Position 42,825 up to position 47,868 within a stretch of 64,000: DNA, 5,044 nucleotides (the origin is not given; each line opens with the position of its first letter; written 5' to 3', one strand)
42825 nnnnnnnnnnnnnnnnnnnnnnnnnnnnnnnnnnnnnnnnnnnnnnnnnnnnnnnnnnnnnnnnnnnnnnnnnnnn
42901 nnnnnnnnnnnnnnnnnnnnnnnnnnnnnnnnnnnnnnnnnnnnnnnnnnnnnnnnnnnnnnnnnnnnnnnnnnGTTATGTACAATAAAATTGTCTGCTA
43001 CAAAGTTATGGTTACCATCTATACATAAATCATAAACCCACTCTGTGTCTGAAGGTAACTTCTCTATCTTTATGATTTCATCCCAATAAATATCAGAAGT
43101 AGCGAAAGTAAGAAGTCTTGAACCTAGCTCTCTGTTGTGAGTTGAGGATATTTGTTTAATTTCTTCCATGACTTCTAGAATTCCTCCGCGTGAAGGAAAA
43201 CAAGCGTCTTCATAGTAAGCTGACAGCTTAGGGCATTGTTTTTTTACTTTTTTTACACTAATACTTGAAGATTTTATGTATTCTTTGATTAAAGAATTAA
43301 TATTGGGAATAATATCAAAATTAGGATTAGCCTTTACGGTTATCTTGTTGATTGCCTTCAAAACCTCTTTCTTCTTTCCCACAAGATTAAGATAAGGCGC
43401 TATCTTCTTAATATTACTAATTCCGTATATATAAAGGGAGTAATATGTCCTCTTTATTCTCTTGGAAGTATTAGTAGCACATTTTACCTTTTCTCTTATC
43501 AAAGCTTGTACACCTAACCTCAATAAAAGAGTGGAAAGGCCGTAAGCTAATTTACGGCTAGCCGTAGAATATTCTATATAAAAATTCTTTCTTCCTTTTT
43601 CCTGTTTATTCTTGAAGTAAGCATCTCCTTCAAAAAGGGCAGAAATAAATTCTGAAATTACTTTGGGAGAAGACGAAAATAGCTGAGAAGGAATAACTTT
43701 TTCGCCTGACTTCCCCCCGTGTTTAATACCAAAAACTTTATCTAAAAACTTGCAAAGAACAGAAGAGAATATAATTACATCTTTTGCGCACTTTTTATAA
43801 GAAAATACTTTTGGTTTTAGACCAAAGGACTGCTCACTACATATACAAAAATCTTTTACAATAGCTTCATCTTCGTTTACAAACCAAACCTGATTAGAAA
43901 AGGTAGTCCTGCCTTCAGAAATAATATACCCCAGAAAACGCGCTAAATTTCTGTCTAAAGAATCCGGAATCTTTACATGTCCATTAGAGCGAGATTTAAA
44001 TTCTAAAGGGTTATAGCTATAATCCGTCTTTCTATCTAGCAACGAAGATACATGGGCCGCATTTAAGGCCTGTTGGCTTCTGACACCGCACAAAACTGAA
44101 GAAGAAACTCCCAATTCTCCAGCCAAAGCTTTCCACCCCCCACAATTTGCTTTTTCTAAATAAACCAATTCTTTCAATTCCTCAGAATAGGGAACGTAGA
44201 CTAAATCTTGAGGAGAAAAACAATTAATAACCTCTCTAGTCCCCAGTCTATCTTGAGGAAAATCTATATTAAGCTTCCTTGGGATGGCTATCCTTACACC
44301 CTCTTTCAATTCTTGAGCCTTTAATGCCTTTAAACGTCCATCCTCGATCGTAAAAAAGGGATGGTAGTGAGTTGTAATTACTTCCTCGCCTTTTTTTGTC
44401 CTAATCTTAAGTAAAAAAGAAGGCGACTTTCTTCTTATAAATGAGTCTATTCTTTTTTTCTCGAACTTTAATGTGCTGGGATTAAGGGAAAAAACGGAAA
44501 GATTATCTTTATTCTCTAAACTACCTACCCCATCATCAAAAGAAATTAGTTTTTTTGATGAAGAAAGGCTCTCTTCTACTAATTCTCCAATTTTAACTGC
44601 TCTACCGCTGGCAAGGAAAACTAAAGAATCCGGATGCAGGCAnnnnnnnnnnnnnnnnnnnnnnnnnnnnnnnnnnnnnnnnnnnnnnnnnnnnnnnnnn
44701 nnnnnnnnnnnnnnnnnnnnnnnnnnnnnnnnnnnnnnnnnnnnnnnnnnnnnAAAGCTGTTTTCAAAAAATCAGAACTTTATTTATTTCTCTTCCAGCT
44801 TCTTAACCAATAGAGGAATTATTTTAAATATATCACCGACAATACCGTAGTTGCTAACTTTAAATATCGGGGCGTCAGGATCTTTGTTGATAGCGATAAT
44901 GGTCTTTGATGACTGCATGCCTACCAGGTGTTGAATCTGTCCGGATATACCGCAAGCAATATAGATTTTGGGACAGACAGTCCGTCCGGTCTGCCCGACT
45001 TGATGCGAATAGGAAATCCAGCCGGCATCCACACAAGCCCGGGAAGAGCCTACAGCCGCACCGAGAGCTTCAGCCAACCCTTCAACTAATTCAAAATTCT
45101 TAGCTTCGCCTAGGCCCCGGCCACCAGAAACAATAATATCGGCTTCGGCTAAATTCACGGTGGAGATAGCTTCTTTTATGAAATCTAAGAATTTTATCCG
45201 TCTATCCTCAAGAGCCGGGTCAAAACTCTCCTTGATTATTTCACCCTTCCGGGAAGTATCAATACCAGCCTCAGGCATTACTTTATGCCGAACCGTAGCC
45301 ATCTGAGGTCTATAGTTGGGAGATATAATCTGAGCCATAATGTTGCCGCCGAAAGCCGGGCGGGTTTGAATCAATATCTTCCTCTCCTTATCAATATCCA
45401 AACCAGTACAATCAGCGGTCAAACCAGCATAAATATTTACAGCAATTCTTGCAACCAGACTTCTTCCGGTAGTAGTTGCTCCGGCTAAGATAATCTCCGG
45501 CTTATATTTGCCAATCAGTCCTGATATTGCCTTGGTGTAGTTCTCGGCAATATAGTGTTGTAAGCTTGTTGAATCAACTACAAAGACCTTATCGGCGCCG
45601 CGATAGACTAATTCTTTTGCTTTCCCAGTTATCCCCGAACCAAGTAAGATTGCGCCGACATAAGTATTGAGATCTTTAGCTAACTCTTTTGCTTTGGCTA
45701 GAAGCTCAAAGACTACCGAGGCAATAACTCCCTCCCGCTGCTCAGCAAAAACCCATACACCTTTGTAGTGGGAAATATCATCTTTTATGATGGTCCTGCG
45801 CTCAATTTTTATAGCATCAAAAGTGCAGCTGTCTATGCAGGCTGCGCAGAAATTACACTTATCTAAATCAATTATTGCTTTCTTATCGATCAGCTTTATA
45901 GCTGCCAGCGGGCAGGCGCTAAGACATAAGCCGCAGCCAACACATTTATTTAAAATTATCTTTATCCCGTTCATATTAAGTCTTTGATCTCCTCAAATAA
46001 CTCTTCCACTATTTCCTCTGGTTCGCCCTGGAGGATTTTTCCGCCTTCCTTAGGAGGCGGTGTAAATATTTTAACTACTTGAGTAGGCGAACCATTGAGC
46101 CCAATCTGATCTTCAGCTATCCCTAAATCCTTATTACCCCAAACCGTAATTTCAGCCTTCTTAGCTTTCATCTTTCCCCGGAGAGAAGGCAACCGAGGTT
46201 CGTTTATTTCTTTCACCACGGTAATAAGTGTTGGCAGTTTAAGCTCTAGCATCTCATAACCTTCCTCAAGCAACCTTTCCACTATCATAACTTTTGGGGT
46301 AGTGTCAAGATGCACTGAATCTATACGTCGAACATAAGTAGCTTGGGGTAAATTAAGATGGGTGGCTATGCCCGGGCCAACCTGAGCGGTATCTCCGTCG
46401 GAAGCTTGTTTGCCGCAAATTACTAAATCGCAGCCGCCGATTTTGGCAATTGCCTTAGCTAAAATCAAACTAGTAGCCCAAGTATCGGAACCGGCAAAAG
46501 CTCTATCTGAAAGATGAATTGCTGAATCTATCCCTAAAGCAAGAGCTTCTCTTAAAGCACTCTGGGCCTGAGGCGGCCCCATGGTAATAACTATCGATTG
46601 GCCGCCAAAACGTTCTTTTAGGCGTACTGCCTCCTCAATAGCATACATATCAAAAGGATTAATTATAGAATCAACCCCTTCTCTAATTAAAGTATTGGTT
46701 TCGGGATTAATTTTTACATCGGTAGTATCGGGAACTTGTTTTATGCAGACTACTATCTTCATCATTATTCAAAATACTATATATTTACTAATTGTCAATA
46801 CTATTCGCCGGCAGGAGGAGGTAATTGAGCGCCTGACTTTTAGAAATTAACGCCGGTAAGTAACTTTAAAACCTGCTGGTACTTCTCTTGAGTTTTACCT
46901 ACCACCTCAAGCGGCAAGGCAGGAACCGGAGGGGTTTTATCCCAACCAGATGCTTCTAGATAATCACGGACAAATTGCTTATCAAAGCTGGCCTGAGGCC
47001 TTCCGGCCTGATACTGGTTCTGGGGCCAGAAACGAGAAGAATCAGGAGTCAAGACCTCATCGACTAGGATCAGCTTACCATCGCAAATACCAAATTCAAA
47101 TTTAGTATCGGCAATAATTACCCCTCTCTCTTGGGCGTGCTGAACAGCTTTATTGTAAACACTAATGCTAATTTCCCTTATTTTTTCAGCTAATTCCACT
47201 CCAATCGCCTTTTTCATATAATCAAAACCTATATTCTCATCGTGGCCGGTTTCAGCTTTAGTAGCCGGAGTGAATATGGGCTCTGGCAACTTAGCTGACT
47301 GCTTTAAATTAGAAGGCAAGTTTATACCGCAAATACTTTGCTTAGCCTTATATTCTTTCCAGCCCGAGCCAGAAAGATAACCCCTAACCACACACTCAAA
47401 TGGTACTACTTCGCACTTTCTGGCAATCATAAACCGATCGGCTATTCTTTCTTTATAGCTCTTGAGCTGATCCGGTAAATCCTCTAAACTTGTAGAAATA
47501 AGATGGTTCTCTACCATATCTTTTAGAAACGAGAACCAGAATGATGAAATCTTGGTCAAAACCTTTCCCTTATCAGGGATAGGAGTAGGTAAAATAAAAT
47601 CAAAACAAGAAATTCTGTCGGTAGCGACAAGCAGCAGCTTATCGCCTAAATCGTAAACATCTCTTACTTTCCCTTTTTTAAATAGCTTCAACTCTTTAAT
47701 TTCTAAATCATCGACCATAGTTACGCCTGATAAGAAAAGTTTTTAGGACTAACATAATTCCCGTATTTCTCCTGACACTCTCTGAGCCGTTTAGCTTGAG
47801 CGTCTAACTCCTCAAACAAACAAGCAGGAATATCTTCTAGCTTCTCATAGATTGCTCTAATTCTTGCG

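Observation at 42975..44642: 556-aa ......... intein splitting the SMC Walker A loop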

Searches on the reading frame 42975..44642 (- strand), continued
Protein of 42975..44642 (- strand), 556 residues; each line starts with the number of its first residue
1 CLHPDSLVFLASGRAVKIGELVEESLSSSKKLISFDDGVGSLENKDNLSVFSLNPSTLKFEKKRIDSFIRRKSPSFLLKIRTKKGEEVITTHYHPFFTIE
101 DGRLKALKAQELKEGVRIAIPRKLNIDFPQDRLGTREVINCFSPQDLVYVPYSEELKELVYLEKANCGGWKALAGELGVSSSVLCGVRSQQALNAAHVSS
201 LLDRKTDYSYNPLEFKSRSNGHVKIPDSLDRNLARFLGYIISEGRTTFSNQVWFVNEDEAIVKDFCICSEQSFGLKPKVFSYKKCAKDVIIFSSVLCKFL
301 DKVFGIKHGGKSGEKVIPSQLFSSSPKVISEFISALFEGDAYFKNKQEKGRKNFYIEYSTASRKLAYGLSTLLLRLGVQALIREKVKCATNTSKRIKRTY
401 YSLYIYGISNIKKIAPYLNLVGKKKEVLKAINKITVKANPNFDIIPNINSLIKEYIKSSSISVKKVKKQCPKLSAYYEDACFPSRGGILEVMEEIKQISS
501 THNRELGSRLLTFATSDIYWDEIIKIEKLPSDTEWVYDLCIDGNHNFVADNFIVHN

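Call 41: fold_search(model_id=the predicted structure, library=pdb)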
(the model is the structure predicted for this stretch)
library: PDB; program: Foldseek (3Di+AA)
matches with E <= 10: 476; with E <= 0.001: 79
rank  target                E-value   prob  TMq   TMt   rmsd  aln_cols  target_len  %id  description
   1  7qss                  1.3e-30  1.00  0.64  0.80   4.6       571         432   22  Crystal structure of homing endonuclease-associated TliVMA intein (C1A) (released 2022-03-30)
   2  7qsu                  2.6e-27  1.00  0.55  0.81   6.5       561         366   20  Crystal structure of homing endonuclease-associated TliVMA intein (C1A, d333-339) (released 2022-03-30)
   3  2cw7                  4.2e-26  1.00  0.66  0.68   7.5       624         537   20  Crystal structure of intein homing endonuclease II (released 2006-04-18)
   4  7qst                  3.2e-22  1.00  0.51  0.76   6.5       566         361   18  Crystal structure of homing endonuclease-associated PhoVMA intein (C1A) (released 2022-03-30)
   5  1dq3                  7.0e-21  1.00  0.55  0.65   7.8       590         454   14  CRYSTAL STRUCTURE OF AN ARCHAEAL INTEIN-ENCODED HOMING ENDONUCLEASE PI-PFUI (released 2000-07-05)
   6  1vde_A                1.9e-11  1.00  0.40  0.49  23.7       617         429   13  PI-SCEI, A HOMING ENDONUCLEASE WITH PROTEIN SPLICING ACTIVITY (released 1998-04-08)
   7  1vde_B                2.2e-11  1.00  0.39  0.49  22.1       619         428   14  PI-SCEI, A HOMING ENDONUCLEASE WITH PROTEIN SPLICING ACTIVITY (released 1998-04-08)
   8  1lws_A                8.1e-11  1.00  0.38  0.47  22.8       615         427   12  Crystal structure of the intein homing endonuclease PI-SceI bound to its recognition sequence (released 2002-09-27)
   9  1ef0_A                9.0e-11  1.00  0.36  0.45  21.6       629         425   12  CRYSTAL STRUCTURE OF PI-SCEI MINIPRECURSOR (released 2000-06-07)
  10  1jva_B                1.2e-10  1.00  0.38  0.47  25.1       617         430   11  CRYSTAL STRUCTURE OF THE VMA1-DERIVED ENDONUCLEASE BEARING THE N AND C EXTEIN PROPEPTIDES (released 2002-08-29)
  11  1um2_B                3.3e-10  1.00  0.38  0.48  24.0       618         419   11  Crystal Structure of the Vma1-Derived Endonuclease with the Ligated Extein Segment (released 2004-09-22)
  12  1jva_A                7.4e-10  1.00  0.38  0.47  23.4       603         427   13  CRYSTAL STRUCTURE OF THE VMA1-DERIVED ENDONUCLEASE BEARING THE N AND C EXTEIN PROPEPTIDES (released 2002-08-29)
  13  1um2_A                1.1e-09  1.00  0.39  0.50  23.7       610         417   13  Crystal Structure of the Vma1-Derived Endonuclease with the Ligated Extein Segment (released 2004-09-22)
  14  6rpq                  1.8e-09  1.00  0.21  0.46   1.4       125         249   43  Crystal structure of PhoCDC21-1 intein (released 2019-08-14)
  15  1dfa                  5.7e-09  1.00  0.37  0.48  19.0       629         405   10  CRYSTAL STRUCTURE OF PI-SCEI IN C2 SPACE GROUP (released 1999-12-08)
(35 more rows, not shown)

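Call 70: find_related_loci(query=A1, collection=viral_contigs, flank=3000)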
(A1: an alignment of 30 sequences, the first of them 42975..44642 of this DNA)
Query A1 (556 aa) in viral_contigs; peptide patterns used: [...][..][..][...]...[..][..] (x = any residue, [..] = any of these).
8 stretches matched a pattern, but none encodes a relative of the query by tblastn (E <= 1e-3).

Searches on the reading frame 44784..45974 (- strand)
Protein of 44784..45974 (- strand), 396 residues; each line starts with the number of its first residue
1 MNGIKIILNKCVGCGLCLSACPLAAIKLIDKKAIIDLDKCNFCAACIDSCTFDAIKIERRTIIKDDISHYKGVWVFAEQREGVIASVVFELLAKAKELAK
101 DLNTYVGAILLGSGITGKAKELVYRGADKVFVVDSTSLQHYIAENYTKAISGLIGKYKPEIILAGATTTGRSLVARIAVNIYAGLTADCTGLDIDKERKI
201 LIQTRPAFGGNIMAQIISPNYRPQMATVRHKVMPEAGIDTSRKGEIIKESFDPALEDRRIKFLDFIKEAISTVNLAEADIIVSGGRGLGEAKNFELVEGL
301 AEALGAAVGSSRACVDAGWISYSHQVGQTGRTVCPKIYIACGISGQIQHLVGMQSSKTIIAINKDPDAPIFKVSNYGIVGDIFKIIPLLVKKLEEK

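Call 67: search_protein_families(library=pfam, proteins=[window:44784-45974:-], max_evalue=0.00001)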
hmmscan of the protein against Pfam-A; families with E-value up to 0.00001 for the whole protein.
window:44784-45974:- (396 aa): 10 families
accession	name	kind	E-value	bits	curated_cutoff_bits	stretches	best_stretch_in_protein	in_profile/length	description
PF01012.27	ETF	-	6.1e-46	156.9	26.7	1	73-252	1-179/181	Electron transfer flavoprotein domain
PF00766.25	ETF_alpha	-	1.1e-36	125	27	1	274-354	1-81/81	Electron transfer flavoprotein FAD-binding domain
PF00037.32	Fer4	-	7e-12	45.1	21.1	1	4-27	1-24/24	4Fe-4S binding domain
PF12838.12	Fer4_7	-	9.3e-08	32.9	27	1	10-54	1-52/52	4Fe-4S dicluster domain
PF13484.11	Fer4_16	-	4.8e-07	30.9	30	0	10-29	1-20/66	4Fe-4S double cluster binding domain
PF13237.11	Fer4_10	-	1.2e-06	28.8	25.5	1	5-50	3-52/53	4Fe-4S dicluster domain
PF12797.12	Fer4_2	-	2.5e-06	27.5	24.5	0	5-22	4-21/22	4Fe-4S binding domain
PF13183.11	Fer4_8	-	3.8e-06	27.8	27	0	8-25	2-19/68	4Fe-4S dicluster domain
PF13187.11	Fer4_9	-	4.6e-06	27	27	1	10-54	1-51/52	4Fe-4S dicluster domain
PF14697.11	Fer4_21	-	9.2e-06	26.1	35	0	5-27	35-58/59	4Fe-4S dicluster domain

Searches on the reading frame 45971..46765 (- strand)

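Call 67: search_protein_families(library=pfam, proteins=[window:45971-46765:-], max_evalue=0.00001)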
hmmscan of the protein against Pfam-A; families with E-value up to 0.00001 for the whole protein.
window:45971-46765:- (264 aa): 1 family
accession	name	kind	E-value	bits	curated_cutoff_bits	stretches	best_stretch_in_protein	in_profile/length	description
PF01012.27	ETF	-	3.1e-45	154.7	26.7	1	24-212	2-179/181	Electron transfer flavoprotein domain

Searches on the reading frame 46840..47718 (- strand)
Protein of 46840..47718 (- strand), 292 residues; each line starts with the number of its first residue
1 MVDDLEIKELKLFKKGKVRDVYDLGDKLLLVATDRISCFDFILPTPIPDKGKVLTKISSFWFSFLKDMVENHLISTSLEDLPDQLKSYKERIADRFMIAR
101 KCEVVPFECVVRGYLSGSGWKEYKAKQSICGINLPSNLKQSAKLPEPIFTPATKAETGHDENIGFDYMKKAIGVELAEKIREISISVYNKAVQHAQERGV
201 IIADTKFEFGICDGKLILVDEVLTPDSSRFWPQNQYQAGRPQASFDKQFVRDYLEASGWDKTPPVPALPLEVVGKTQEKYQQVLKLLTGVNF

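Call 67: search_protein_families(library=pfam, proteins=[window:46840-47718:-], max_evalue=0.00001)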
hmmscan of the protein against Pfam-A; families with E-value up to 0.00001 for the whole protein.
window:46840-47718:- (292 aa): 1 family
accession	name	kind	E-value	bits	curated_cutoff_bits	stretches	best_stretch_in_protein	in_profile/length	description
PF01259.24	SAICAR_synt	-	1e-76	258.2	20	1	13-262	2-229/233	SAICAR synthetase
